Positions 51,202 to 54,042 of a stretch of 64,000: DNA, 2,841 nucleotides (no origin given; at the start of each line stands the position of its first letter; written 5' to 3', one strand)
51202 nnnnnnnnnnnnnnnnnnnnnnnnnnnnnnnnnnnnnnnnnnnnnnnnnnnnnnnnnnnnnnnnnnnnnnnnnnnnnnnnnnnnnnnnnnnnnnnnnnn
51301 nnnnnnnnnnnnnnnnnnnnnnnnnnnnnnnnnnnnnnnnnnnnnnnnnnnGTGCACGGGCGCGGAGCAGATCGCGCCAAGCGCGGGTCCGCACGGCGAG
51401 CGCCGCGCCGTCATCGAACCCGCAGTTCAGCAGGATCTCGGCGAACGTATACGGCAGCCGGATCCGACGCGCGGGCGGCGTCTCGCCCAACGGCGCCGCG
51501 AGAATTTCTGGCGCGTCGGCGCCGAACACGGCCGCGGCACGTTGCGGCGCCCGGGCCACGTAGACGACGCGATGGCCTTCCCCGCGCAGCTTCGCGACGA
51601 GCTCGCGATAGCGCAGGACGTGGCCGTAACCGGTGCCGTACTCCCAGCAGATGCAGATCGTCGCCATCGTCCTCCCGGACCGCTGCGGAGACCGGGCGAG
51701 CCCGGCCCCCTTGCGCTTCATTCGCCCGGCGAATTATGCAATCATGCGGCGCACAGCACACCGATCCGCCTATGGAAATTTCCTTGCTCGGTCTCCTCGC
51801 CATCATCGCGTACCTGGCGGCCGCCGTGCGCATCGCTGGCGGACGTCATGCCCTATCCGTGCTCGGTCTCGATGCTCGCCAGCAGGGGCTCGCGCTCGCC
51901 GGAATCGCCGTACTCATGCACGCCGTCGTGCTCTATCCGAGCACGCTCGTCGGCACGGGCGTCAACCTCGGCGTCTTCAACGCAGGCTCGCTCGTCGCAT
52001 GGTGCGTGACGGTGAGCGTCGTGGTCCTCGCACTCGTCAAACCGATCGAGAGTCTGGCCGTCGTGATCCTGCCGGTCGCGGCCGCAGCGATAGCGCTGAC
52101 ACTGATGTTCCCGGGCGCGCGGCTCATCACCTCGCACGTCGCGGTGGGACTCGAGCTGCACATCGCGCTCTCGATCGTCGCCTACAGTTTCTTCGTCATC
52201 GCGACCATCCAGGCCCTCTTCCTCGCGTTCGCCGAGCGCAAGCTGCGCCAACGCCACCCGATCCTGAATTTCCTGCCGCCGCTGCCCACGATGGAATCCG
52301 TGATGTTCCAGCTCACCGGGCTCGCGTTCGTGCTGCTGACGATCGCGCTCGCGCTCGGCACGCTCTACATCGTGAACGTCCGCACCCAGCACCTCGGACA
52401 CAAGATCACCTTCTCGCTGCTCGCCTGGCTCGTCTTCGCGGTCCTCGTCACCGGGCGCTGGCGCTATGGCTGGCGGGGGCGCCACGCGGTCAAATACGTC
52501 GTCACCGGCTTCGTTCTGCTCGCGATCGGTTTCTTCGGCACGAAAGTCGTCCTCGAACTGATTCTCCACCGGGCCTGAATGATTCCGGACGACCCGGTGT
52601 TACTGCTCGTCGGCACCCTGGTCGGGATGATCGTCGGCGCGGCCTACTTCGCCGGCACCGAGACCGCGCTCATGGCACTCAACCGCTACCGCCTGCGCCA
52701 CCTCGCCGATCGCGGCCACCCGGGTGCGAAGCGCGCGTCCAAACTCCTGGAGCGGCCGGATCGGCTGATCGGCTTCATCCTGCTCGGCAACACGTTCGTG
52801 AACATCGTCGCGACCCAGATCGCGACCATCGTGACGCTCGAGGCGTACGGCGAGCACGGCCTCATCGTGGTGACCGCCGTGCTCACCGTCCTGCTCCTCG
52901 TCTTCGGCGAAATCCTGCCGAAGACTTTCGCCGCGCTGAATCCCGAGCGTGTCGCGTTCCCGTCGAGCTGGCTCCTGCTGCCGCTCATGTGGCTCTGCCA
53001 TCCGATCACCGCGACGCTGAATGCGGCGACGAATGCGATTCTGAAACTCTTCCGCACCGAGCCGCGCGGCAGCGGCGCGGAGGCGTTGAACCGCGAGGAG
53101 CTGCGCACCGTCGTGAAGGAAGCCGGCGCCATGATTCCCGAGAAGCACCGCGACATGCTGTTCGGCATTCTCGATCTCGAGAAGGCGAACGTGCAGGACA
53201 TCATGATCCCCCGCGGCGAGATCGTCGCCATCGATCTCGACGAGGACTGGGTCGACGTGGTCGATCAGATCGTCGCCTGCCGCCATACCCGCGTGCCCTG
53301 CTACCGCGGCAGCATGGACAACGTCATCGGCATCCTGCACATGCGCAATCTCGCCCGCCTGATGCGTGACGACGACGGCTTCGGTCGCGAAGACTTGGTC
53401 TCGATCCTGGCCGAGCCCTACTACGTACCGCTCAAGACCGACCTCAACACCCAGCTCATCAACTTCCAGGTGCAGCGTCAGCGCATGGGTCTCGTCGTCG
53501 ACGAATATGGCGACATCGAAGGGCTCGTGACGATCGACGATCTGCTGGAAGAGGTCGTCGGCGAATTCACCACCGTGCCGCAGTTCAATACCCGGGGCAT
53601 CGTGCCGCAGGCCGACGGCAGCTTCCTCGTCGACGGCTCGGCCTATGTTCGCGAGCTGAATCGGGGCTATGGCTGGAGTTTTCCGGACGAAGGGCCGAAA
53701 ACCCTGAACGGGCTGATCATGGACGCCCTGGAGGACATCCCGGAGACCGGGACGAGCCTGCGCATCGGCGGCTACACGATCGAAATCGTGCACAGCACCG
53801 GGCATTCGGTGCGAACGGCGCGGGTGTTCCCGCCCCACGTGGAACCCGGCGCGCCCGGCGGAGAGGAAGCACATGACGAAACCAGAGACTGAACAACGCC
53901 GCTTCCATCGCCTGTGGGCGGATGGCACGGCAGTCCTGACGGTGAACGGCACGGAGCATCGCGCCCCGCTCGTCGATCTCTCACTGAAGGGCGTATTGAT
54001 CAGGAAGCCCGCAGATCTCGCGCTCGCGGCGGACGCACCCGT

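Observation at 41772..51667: Candidate undescribed system: TPS exoprotein locus with its own glycosyltransferase, sulfotransferase, FecR-like partner and SapC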

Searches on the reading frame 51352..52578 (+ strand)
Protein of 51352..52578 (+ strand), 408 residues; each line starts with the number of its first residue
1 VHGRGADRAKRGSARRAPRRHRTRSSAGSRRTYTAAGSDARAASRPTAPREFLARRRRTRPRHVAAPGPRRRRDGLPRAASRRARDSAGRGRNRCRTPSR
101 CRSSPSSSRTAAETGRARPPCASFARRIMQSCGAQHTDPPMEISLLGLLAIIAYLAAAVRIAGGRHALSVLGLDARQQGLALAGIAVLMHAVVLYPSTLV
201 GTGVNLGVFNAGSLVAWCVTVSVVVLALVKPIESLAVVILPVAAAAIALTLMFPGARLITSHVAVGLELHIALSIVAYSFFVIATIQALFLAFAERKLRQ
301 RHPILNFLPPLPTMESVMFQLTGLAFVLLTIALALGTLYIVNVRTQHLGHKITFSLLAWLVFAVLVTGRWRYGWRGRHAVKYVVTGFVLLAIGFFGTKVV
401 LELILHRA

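Call 83: search_protein_families(library=pfam, proteins=[window:51352-52578:+], max_evalue=0.001)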
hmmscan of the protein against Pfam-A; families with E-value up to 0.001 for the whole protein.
window:51352-52578:+ (408 aa): 1 family
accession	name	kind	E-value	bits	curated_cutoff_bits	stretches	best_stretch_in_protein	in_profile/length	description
PF01578.25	Cytochrom_C_asm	-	8.5e-27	94.6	29.9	1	205-404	30-211/212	Cytochrome C assembly protein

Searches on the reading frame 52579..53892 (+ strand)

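Call 83: search_protein_families(library=pfam, proteins=[window:52579-53892:+], max_evalue=0.001)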
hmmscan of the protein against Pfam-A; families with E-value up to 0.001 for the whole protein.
window:52579-53892:+ (437 aa): 3 families
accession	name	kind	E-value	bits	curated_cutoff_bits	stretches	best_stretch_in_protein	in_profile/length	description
PF01595.25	CNNM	-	2e-48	164.9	28.4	1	15-182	4-171/181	Cyclin M transmembrane N-terminal domain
PF03471.22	CorC_HlyC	-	2.6e-19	69.4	27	1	344-418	3-79/81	Transporter associated domain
PF00571.33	CBS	-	2.3e-07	31.5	24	0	302-327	29-56/57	CBS domain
